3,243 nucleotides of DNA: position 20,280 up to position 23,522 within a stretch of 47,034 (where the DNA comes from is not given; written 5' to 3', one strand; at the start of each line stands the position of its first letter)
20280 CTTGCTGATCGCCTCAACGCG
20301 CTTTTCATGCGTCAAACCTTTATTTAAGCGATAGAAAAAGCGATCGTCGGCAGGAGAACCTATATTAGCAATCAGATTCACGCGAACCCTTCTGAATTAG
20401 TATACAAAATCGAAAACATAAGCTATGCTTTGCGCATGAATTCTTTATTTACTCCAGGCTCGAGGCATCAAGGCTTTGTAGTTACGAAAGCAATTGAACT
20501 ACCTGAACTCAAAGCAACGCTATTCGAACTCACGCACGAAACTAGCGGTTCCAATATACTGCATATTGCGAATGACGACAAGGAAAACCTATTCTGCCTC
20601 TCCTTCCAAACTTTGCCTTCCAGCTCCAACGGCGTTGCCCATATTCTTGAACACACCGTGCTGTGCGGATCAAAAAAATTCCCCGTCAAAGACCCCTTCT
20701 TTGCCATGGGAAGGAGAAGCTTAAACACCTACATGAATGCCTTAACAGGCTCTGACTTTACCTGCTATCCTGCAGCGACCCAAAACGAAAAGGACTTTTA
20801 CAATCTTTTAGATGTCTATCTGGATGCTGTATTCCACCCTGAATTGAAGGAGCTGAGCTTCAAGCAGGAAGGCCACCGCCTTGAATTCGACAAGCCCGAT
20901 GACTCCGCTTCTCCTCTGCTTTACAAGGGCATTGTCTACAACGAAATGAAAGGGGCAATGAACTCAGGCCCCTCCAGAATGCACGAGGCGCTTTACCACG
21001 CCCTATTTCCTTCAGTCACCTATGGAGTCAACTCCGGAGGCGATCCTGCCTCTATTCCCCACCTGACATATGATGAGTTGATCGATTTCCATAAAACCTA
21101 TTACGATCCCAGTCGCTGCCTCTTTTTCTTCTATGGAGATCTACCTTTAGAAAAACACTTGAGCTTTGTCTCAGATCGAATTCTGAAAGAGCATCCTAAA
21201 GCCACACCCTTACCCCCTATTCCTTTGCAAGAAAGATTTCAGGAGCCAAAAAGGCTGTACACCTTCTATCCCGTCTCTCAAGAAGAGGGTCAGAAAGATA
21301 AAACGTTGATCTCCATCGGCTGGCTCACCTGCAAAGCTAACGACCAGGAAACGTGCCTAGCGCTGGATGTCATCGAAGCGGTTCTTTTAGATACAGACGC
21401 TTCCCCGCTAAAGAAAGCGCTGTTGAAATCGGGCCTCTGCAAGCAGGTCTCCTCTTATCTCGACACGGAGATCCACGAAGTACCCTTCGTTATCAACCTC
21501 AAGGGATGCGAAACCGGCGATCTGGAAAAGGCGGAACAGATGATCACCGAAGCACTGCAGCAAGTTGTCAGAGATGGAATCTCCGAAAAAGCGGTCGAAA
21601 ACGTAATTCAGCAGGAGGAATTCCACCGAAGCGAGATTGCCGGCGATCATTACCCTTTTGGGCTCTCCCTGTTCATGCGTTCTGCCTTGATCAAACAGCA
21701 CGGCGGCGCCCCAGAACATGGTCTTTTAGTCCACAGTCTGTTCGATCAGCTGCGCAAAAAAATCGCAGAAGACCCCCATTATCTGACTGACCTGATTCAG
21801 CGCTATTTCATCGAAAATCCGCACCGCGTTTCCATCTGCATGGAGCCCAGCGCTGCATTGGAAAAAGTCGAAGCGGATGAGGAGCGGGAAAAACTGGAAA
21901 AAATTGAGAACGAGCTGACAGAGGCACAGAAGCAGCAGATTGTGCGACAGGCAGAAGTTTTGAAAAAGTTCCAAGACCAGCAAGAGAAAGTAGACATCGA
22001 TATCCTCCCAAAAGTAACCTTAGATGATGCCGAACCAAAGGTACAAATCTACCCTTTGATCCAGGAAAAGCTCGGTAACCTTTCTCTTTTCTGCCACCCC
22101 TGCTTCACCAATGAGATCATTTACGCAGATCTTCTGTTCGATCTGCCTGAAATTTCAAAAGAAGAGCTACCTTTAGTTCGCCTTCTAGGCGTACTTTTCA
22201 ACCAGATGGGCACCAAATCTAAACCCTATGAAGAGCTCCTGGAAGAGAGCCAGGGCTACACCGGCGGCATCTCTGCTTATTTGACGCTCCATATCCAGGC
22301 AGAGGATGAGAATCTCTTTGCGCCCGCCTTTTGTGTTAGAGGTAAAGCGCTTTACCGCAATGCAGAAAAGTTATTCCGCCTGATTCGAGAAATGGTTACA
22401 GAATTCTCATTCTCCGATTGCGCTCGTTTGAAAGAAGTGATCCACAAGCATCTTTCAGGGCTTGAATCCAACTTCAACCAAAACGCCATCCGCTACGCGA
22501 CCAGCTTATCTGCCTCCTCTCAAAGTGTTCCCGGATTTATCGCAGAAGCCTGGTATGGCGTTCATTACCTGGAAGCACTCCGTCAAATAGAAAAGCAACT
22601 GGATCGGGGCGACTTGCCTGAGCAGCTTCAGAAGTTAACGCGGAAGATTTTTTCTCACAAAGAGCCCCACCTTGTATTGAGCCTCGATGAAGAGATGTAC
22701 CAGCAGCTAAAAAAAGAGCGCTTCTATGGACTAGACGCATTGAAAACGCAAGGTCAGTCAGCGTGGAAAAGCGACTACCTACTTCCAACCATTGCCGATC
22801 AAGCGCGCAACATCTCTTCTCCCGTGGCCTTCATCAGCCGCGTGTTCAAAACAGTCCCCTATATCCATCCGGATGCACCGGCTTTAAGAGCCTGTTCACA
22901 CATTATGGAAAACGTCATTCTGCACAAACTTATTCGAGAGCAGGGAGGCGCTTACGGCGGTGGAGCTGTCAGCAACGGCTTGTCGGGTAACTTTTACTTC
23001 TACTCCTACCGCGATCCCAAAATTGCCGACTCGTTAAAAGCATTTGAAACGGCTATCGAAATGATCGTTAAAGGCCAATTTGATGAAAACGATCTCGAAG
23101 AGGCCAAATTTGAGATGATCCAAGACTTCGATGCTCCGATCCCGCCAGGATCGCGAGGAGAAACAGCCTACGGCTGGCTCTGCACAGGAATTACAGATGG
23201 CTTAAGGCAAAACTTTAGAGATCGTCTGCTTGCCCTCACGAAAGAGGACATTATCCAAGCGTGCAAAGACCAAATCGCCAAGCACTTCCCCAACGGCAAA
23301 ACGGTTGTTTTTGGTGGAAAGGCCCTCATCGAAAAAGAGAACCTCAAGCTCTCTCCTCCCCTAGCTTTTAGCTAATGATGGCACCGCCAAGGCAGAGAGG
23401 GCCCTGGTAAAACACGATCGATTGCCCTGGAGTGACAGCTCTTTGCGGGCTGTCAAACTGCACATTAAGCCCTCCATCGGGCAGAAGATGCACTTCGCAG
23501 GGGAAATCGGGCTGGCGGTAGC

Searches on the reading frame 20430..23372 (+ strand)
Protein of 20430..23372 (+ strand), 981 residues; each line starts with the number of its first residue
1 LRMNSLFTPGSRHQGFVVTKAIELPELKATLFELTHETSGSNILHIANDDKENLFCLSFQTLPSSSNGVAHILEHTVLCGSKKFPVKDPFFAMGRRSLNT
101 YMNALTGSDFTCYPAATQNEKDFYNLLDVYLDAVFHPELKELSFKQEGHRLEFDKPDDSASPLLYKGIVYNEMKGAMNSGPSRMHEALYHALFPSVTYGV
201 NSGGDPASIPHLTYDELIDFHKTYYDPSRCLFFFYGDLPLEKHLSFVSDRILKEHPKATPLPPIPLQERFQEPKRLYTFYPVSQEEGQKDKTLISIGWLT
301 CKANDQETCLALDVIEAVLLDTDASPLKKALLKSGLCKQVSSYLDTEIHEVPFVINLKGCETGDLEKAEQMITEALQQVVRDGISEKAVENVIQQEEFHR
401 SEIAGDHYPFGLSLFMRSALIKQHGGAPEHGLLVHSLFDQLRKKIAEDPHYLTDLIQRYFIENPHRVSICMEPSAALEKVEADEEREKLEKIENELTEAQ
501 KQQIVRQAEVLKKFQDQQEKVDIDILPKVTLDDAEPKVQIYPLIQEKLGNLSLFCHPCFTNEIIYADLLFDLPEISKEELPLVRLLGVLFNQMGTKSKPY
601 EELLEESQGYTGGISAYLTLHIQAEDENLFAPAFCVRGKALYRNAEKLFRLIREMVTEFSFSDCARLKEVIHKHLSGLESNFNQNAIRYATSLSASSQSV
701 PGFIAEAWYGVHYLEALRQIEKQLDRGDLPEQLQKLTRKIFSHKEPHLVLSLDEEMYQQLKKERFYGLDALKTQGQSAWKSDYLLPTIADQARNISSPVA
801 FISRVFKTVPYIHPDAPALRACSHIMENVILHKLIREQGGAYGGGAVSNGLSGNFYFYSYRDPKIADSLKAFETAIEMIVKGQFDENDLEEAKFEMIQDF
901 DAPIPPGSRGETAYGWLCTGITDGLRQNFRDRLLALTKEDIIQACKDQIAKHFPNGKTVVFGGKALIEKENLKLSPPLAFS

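Call 76: search_protein_families(library=pfam, proteins=[window:20430-23372:+], max_evalue=0.00001)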
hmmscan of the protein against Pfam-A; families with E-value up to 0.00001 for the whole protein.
window:20430-23372:+ (981 aa): 4 families
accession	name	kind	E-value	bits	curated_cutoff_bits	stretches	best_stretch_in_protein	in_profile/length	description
PF08367.16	M16C_assoc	-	5.2e-63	213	25.3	1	471-720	1-252/252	Peptidase M16C associated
PF05193.26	Peptidase_M16_C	-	5e-42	144.3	23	2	212-395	2-180/181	Peptidase M16 inactive domain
PF22516.1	PreP_C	-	3.1e-20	72.9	27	1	822-956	33-165/173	PreP C-terminal domain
PF00675.25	Peptidase_M16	-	2e-08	34.7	22.3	1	65-148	29-109/149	Insulinase (Peptidase family M16)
